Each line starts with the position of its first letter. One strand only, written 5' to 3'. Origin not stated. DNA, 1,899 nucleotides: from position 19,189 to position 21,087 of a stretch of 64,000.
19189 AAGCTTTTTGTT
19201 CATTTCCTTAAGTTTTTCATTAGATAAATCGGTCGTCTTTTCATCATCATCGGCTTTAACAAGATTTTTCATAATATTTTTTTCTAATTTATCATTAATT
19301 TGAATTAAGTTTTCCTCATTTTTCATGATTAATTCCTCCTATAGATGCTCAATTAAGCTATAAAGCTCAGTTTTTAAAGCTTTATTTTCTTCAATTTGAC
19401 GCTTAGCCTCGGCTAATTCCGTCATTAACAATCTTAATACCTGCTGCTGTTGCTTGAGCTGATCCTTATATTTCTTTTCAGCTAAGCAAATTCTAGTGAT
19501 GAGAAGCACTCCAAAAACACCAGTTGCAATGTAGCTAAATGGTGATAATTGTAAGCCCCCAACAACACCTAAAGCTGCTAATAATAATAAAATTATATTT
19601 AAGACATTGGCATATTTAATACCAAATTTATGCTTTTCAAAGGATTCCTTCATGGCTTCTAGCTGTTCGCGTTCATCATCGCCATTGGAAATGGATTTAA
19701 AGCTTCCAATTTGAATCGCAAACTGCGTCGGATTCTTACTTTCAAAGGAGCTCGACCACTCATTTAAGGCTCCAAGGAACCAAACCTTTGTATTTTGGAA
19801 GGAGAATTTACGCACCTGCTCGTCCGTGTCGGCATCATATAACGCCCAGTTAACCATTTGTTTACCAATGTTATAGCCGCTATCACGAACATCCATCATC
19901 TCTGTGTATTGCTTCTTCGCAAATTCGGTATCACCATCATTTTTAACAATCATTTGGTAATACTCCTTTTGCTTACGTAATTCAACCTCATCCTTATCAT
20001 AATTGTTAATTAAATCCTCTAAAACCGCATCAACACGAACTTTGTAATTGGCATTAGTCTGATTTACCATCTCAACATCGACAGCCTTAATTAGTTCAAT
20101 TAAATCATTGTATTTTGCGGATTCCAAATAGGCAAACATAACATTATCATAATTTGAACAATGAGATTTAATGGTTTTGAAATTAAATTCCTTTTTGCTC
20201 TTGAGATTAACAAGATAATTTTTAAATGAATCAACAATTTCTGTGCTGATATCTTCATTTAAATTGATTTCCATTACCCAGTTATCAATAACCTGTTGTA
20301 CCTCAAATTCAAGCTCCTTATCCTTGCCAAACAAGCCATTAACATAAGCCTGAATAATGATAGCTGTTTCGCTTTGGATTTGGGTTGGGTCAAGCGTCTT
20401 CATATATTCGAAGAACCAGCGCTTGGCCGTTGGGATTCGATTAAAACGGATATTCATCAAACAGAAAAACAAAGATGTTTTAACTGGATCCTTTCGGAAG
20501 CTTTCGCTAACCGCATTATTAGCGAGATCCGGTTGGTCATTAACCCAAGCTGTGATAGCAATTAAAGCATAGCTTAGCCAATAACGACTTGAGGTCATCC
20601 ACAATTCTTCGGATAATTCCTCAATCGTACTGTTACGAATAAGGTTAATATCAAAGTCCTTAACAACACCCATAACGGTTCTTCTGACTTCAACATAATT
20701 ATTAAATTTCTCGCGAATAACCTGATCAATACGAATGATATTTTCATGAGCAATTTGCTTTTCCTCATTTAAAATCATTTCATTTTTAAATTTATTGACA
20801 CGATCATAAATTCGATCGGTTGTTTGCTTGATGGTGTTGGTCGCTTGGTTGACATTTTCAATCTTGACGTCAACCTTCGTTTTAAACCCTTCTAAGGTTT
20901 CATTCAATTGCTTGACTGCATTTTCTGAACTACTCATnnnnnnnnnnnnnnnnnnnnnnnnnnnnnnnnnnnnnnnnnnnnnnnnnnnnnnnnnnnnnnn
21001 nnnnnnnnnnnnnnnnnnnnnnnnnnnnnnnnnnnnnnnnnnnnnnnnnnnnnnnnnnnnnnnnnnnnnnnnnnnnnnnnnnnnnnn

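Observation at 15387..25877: Seven-gene operon: Zn-ribbon/TIR protein, three paralogous coiled-coil 2-TM proteins, two small proteins and a Ycf46-like AAA+ ATPase - candidate undescribed conflict/defence system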

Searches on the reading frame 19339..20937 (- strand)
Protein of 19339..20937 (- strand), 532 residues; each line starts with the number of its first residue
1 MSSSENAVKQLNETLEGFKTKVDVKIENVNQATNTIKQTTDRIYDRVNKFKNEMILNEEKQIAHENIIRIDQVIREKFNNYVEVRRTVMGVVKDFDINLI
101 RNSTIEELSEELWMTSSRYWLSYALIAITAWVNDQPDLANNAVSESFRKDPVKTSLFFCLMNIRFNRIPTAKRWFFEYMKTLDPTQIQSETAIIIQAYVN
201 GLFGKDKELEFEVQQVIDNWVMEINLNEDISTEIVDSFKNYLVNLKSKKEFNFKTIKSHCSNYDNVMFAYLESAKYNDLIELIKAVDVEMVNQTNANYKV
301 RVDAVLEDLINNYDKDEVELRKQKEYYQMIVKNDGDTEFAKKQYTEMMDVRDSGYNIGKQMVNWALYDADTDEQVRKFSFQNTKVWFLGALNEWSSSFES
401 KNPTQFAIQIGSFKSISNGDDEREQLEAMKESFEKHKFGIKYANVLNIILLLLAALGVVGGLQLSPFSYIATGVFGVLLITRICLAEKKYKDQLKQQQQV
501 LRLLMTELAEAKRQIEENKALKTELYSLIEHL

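Call 3: search_protein_families(library=pfam, proteins=[window:19339-20937:-], max_evalue=0.1)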
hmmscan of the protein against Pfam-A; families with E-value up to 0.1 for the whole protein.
window:19339-20937:- (532 aa): 2 families
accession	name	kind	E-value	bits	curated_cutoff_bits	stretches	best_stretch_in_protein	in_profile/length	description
PF09828.14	ChrB_C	-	0.021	15.7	25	1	252-330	51-128/132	ChrB, C-terminal domain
PF19913.5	WCOB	-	0.029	15.1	23.4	0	210-256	7-51/121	Wolframin C-terminal OB-fold domain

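Call 4: search_protein_families(library=padloc, proteins=[window:19339-20937:-], max_evalue=0.1)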
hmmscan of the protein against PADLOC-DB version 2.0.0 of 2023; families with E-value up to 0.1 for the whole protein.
window:19339-20937:- (532 aa): 0 families

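Call 5: search_protein_families(library=ncbifam, proteins=[window:19339-20937:-], max_evalue=0.1)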
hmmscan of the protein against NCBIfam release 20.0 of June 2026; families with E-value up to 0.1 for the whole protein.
window:19339-20937:- (532 aa): 1 family
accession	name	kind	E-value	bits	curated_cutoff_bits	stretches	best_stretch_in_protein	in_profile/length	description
NF050101.1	SepX_GlpR_4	equivalog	0.038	14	110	1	449-485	112-148/176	divisome protein SepX/GlpR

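Call 75: search_dna_similar(query=window:19339-20937:-, collection=plasmids, mode=protein, max_evalue=0.00001, max_rows=10)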
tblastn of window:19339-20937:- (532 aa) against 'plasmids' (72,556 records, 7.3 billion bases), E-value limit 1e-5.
Records with a match: 4; places in all: 4; records where one place covers at least 80% of the query: 2.
Best place of each record, by identity: <60% 4.
By first word of the organism name: Komagataeibacter 2; Fusobacterium 1; Comamonas 1.
By predicted mobility (MOB-suite, as given by PLSDB): non-mobilizable 4.
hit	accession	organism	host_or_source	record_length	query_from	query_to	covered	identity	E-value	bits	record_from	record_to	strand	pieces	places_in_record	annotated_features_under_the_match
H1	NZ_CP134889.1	Komagataeibacter nataicola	bacteria culture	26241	1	480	90%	23.5%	1e-28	128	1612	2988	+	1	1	hypothetical protein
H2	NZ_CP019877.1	Komagataeibacter nataicola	-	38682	1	480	90%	23.5%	1e-28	128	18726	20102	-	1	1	hypothetical protein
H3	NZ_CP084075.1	Fusobacterium vincentii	-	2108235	26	437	77%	26.0%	2e-32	140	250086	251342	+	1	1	none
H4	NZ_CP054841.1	Comamonas antarctica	whole organism,R2A medium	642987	14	433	79%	25.1%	6e-42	168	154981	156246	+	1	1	hypothetical protein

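Call 76: search_dna_similar(query=window:19339-20937:-, collection=phages, mode=protein, max_evalue=0.00001, max_rows=10)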
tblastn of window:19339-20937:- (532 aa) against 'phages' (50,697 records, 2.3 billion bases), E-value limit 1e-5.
Records with a match: 1; places in all: 1; records where one place covers at least 80% of the query: 1.
Best place of each record, by identity: <60% 1.
By first word of the organism name: Streptococcus 1.
By host as written in the record: Streptococcus oralis U-o2 1.
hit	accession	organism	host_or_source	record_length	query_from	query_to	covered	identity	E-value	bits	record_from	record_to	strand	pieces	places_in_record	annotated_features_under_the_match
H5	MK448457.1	Streptococcus satellite phage Javan368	Streptococcus oralis U-o2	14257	1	437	82%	25.6%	5e-37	152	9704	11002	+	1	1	hypothetical protein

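Call 78: get_annotated_region(hit=H5, flank=10000)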
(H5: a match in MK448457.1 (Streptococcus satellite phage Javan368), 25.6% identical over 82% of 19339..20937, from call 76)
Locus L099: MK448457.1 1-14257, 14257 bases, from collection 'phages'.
description: Streptococcus satellite phage Javan368, complete genome.
organism: Streptococcus satellite phage Javan368 (NCBI taxid 2558664)
taxonomy: Viruses
host: Streptococcus oralis U-o2; source: -; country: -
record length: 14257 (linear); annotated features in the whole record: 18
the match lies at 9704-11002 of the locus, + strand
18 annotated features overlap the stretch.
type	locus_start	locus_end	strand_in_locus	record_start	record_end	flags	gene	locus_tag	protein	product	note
CDS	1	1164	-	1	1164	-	-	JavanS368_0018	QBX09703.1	integrase/recombinase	-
CDS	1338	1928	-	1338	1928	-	-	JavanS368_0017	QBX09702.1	DNA-binding protein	-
CDS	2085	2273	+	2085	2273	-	-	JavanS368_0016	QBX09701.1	putative transcriptional regulator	-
CDS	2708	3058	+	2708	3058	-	-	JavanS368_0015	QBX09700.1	hypothetical protein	FIG01115536: hypothetical protein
CDS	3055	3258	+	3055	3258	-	-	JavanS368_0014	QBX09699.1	hypothetical protein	FIG01116276: hypothetical protein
CDS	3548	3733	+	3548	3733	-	-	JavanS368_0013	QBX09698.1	hypothetical protein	-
CDS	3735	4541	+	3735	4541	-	-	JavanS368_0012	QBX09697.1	putative DNA replication protein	-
CDS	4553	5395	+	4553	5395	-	-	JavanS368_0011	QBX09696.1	helicase loader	Helicase loader DnaI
CDS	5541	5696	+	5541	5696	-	-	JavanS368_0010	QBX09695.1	hypothetical protein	-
CDS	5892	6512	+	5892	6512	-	-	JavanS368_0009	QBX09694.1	hypothetical protein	-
CDS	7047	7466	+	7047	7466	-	-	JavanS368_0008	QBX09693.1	hypothetical protein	-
CDS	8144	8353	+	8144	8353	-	-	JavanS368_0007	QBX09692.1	hypothetical protein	-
CDS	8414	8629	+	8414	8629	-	-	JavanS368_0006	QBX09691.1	hypothetical protein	-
CDS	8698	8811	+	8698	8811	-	-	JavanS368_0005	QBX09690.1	hypothetical protein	-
CDS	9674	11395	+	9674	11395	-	-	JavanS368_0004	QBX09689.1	hypothetical protein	FIG00670618: hypothetical protein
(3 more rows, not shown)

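Call 79: get_annotated_region(hit=H1, flank=9000)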
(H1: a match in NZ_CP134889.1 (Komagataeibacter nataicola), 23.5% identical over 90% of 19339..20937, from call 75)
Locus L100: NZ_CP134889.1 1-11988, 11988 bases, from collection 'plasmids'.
description: Komagataeibacter nataicola strain FWP-2023 plasmid unnamed1
organism: Komagataeibacter nataicola (NCBI taxid 265960)
taxonomy: Bacteria; Pseudomonadota; Alphaproteobacteria; Rhodospirillales; Acetobacteraceae; Komagataeibacter; Komagataeibacter nataicola
host: -; source: bacteria culture; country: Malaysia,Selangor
typing (MOB-suite, as given by PLSDB): non-mobilizable; replicon rep_cluster_1336
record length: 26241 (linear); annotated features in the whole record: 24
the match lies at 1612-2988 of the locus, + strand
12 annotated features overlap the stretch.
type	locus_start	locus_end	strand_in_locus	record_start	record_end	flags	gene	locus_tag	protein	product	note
CDS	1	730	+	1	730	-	-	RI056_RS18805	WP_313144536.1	IS3 family transposase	-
CDS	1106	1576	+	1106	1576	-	-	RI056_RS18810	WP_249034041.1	hypothetical protein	-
CDS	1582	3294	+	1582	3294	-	-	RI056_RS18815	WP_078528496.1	hypothetical protein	-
CDS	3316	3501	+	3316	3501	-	-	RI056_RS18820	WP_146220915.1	hypothetical protein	-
CDS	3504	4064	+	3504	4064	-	-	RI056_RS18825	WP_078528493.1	hypothetical protein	-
CDS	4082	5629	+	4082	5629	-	-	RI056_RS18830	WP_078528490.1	AAA family ATPase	-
CDS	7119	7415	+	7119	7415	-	-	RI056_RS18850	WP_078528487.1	WGR domain-containing protein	-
CDS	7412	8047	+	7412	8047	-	-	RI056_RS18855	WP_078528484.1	tyrosine-type recombinase/integrase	GO:0015074 - DNA integration [Evidence IEA]; GO:0006310 - DNA recombination [Evidence IEA]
CDS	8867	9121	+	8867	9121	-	-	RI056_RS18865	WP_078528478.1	CopG family transcriptional regulator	-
CDS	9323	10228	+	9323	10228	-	-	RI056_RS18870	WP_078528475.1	replication protein RepA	-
CDS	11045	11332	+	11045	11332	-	-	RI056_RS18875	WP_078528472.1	ribbon-helix-helix domain-containing protein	-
CDS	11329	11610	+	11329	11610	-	-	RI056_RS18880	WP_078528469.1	type II toxin-antitoxin system RelE/ParE family toxin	GO:0030541 - plasmid partitioning [Evidence IEA]; GO:0051290 - protein heterotetramerization [Evidence IEA]; GO:0009432 ...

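Call 80: get_annotated_region(hit=H4, flank=9000)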
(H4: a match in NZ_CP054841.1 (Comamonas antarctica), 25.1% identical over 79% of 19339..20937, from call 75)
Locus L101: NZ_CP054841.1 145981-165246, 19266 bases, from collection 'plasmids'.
description: Comamonas antarctica strain 16-35-5 plasmid unnamed1, complete sequence
organism: Comamonas antarctica (NCBI taxid 2743470)
taxonomy: Bacteria; Pseudomonadota; Betaproteobacteria; Burkholderiales; Comamonadaceae; Comamonas; Comamonas antarctica
host: -; source: whole organism,R2A medium; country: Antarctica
typing (MOB-suite, as given by PLSDB): non-mobilizable; mating-pair formation MPF_T
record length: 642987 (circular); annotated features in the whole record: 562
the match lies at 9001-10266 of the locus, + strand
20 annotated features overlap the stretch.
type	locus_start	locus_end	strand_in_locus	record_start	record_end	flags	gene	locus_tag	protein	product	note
CDS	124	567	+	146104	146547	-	-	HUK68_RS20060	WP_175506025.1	hypothetical protein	-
CDS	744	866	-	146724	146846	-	-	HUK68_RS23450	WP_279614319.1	hypothetical protein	-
CDS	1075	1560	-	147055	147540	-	-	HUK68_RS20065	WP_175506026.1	hypothetical protein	-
CDS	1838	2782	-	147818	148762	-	-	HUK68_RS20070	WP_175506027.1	hypothetical protein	-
CDS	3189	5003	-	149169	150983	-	-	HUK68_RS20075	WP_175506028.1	hypothetical protein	-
CDS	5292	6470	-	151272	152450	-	-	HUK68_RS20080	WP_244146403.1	multidrug effflux MFS transporter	GO:0055085 - transmembrane transport [Evidence IEA]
CDS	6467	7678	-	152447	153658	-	-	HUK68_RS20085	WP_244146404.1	MFS transporter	GO:0055085 - transmembrane transport [Evidence IEA]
CDS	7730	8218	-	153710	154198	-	-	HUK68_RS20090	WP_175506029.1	MarR family transcriptional regulator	-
CDS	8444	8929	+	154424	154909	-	-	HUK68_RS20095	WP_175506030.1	hypothetical protein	-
CDS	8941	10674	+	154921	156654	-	-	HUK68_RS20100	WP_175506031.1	hypothetical protein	-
CDS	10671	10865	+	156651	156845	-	-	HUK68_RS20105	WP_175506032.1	hypothetical protein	-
CDS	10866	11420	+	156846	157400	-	-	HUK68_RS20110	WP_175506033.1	hypothetical protein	-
CDS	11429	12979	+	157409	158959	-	-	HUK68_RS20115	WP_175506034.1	AAA family ATPase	-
CDS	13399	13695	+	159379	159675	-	-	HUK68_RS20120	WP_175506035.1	YciI family protein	-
CDS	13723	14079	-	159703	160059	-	-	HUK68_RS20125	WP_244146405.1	DUF1294 domain-containing protein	-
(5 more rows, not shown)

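Call 83: search_protein_families(library=padloc, proteins=[L099:9674-11395:+, L099:11585-12049:+, L099:12050-13627:+, L099:13775-14257:+, L100:1106-1576:+, L100:1582-3294:+, L100:3504-4064:+, L100:4082-5629:+, L101:8444-8929:+, L101:8941-10674:+], max_evalue=0.01)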
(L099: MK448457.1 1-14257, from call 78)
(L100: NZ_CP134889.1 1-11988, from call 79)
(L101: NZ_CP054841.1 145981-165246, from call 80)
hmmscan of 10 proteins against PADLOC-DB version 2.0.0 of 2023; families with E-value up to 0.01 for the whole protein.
L099:9674-11395:+ (573 aa): 0 families

L099:11585-12049:+ (154 aa): 0 families

L099:12050-13627:+ (525 aa): 6 families
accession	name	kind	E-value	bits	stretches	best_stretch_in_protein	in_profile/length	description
PDLC02196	IetA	-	2.1e-34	117.6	2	256-494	108-344/374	-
PDLC02195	IetA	-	1.6e-23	81.7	1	257-479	124-336/395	-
PDLC04232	IetA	-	7.6e-21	72.9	1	257-459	103-299/330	-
PDLC04231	IetA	-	8.5e-14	50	1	258-394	105-239/262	-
PDLC00915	TRIP13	-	0.00024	18.6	1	273-414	66-221/302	TRIP13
PDLC04140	mad8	-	0.0048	14.5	0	267-293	24-50/314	mads_8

L099:13775-14257:+ (160 aa): 0 families

L100:1106-1576:+ (156 aa): 0 families

L100:1582-3294:+ (570 aa): 0 families

L100:3504-4064:+ (186 aa): 0 families

L100:4082-5629:+ (515 aa): 6 families
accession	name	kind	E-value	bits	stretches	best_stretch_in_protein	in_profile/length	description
PDLC02196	IetA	-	1.3e-22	78.7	1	256-482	113-339/374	-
PDLC02195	IetA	-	2e-18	64.9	1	255-454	127-321/395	-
PDLC04232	IetA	-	3e-15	54.5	1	257-384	108-235/330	-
PDLC04231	IetA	-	8.2e-12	43.5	1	257-385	109-237/262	-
PDLC00914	TRIP13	-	4.5e-05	21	1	239-429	46-247/302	TRIP13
PDLC00915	TRIP13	-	0.00089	16.7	0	268-408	66-222/302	TRIP13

L101:8444-8929:+ (161 aa): 1 family
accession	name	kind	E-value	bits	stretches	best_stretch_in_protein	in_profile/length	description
PDLC02559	PglZ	-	0.00066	16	1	33-92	272-329/860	PglZ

L101:8941-10674:+ (577 aa): 0 families

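Call 85: search_protein_families(library=pfam, proteins=[L099:9674-11395:+, L099:11585-12049:+, L099:12050-13627:+, L099:13775-14257:+, L100:1106-1576:+, L100:1582-3294:+, L100:3504-4064:+, L100:4082-5629:+, L101:8444-8929:+], max_evalue=0.05)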
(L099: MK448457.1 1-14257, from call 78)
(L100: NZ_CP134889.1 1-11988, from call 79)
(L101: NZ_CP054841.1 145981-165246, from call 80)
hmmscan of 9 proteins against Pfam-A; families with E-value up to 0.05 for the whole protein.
L099:9674-11395:+ (573 aa): 2 families
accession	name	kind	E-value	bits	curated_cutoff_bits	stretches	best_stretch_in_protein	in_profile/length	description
PF09946.14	DUF2178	-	0.023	15.2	22.8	1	465-502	7-44/104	Predicted membrane protein (DUF2178)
PF04136.21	COG3_N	-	0.032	14.6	27.9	1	16-110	4-95/147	Conserved oligomeric Golgi complex subunit 3, N-terminal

L099:11585-12049:+ (154 aa): 1 family
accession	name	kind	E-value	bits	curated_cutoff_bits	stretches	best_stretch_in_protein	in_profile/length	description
PF23356.2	TPR_PEP5_VPS11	-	0.013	15.2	27.5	1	14-152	116-230/354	PEP5/VPS11 Clathrin repeat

L099:12050-13627:+ (525 aa): 5 families
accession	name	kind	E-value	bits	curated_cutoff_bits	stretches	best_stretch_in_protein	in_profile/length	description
PF00004.35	AAA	-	7.2e-29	101.3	21.2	1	273-402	1-130/131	ATPase family associated with various cellular activities (AAA)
PF17862.7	AAA_lid_3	-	0.00017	21.5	27.2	1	431-468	5-42/45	AAA+ lid domain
PF13401.12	AAA_22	-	0.0032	18.2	27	0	272-291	7-26/130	AAA domain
PF07728.20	AAA_5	-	0.0051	17.2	22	1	273-344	2-81/139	AAA domain (dynein-related subfamily)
PF00910.28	RNA_helicase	-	0.011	16.7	21.5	0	273-317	1-42/105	RNA helicase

L099:13775-14257:+ (160 aa): 0 families

L100:1106-1576:+ (156 aa): 0 families

L100:1582-3294:+ (570 aa): 1 family
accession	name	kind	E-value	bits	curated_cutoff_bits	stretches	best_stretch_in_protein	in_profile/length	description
PF05377.16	FlaC_arch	-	0.02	15.7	27.8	0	10-45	8-39/55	Flagella accessory protein C (FlaC)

L100:3504-4064:+ (186 aa): 0 families

L100:4082-5629:+ (515 aa): 7 families
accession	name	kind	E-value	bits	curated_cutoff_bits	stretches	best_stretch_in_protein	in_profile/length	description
PF00004.35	AAA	-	2.8e-31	109.1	21.2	1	268-395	1-130/131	ATPase family associated with various cellular activities (AAA)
PF17862.7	AAA_lid_3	-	4.4e-05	23.4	27.2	1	423-449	4-30/45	AAA+ lid domain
PF13191.12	AAA_16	-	0.00093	20.2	32.6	1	256-292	15-51/167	AAA ATPase domain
PF13401.12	AAA_22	-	0.00097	19.9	27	0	268-301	8-44/130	AAA domain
PF07728.20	AAA_5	-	0.0057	17.1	22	0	267-289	1-23/139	AAA domain (dynein-related subfamily)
PF13671.12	AAA_33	-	0.0069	17.1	27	0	268-324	2-56/143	AAA domain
PF01443.25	Viral_helicase1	-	0.015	15.6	21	1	271-335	4-70/228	Viral superfamily 1 RNA helicase core domain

L101:8444-8929:+ (161 aa): 0 families

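Call 91: search_protein_families(library=phrogs, proteins=[L099:9674-11395:+, L099:11585-12049:+, L099:12050-13627:+, L099:13775-14257:+, window:19339-20937:-, L100:1106-1576:+], max_evalue=0.001)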
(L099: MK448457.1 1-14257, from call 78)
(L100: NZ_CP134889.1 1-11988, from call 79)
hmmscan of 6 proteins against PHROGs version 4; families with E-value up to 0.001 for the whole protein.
L099:9674-11395:+ (573 aa): 1 family
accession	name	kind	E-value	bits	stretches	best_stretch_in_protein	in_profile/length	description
phrog_33640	-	unknown function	0.00046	21.3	0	471-521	7-55/62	-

L099:11585-12049:+ (154 aa): 0 families

L099:12050-13627:+ (525 aa): 6 families
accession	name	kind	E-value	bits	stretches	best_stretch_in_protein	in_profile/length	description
phrog_8638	-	unknown function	1.3e-105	355.2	1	9-502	23-539/568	-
phrog_3757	-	unknown function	2.8e-40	139.9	1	257-476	113-327/367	-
phrog_10401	-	other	7.5e-39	135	1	122-412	319-595/667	ATPase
phrog_30773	-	unknown function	9.1e-27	94.6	1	262-462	188-390/666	-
phrog_9172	-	unknown function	7e-17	62.4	1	262-408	100-249/509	-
phrog_7485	-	unknown function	2.4e-07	31.1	1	258-328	215-278/430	-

L099:13775-14257:+ (160 aa): 0 families

window:19339-20937:- (532 aa): 0 families

L100:1106-1576:+ (156 aa): 0 families

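Call 93: get_annotated_region(hit=H3, flank=12000)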
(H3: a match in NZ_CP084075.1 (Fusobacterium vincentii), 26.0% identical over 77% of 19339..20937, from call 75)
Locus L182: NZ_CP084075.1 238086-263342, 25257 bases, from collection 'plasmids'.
description: Fusobacterium vincentii strain SB055 plasmid pSB055A, complete sequence
organism: Fusobacterium vincentii (NCBI taxid 155615)
taxonomy: Bacteria; Fusobacteriota; Fusobacteriia; Fusobacteriales; Fusobacteriaceae; Fusobacterium; Fusobacterium vincentii
host: -; source: -; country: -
typing (MOB-suite, as given by PLSDB): non-mobilizable
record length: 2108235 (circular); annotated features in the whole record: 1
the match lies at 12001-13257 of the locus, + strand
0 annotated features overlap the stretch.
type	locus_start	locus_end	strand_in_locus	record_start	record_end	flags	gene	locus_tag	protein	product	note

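Call 94: get_annotated_region(hit=H2, flank=12000)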
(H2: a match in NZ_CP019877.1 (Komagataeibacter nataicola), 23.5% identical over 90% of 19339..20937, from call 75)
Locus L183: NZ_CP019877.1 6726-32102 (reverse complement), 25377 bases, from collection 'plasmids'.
description: Komagataeibacter nataicola strain RZS01 plasmid pKNA02, complete sequence
organism: Komagataeibacter nataicola (NCBI taxid 265960)
taxonomy: Bacteria; Pseudomonadota; Alphaproteobacteria; Rhodospirillales; Acetobacteraceae; Komagataeibacter; Komagataeibacter nataicola
host: -; source: -; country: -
typing (MOB-suite, as given by PLSDB): non-mobilizable; replicon rep_cluster_1336
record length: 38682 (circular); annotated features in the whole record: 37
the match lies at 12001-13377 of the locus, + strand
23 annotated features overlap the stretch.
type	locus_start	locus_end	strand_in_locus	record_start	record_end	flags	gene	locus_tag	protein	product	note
CDS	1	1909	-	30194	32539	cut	-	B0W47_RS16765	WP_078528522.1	TonB-dependent receptor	-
CDS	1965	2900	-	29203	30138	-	-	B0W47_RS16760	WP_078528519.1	LysR substrate-binding domain-containing protein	-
CDS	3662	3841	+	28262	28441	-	-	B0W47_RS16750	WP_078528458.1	type II toxin-antitoxin system HicA family toxin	-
CDS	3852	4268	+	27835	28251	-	-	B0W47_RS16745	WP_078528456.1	type II toxin-antitoxin system HicB family antitoxin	-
CDS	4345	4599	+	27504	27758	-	-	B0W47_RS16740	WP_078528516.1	hypothetical protein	-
CDS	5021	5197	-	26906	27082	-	-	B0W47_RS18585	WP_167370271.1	hypothetical protein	-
CDS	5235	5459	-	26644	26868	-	-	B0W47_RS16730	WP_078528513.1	helix-turn-helix transcriptional regulator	-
CDS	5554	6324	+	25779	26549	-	-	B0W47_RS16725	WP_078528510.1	StbB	-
CDS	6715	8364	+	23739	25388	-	-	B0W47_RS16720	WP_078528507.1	2-oxoglutarate and iron-dependent oxygenase domain-containing protein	-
CDS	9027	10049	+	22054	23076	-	-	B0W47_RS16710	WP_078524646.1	IS110 family transposase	-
CDS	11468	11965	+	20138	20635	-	-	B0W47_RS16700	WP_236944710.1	hypothetical protein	-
CDS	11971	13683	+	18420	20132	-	-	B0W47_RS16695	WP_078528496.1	hypothetical protein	-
CDS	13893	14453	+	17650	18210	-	-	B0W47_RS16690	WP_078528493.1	hypothetical protein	-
CDS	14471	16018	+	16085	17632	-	-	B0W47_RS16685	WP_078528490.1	AAA family ATPase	-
CDS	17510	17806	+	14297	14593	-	-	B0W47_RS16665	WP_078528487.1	WGR domain-containing protein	-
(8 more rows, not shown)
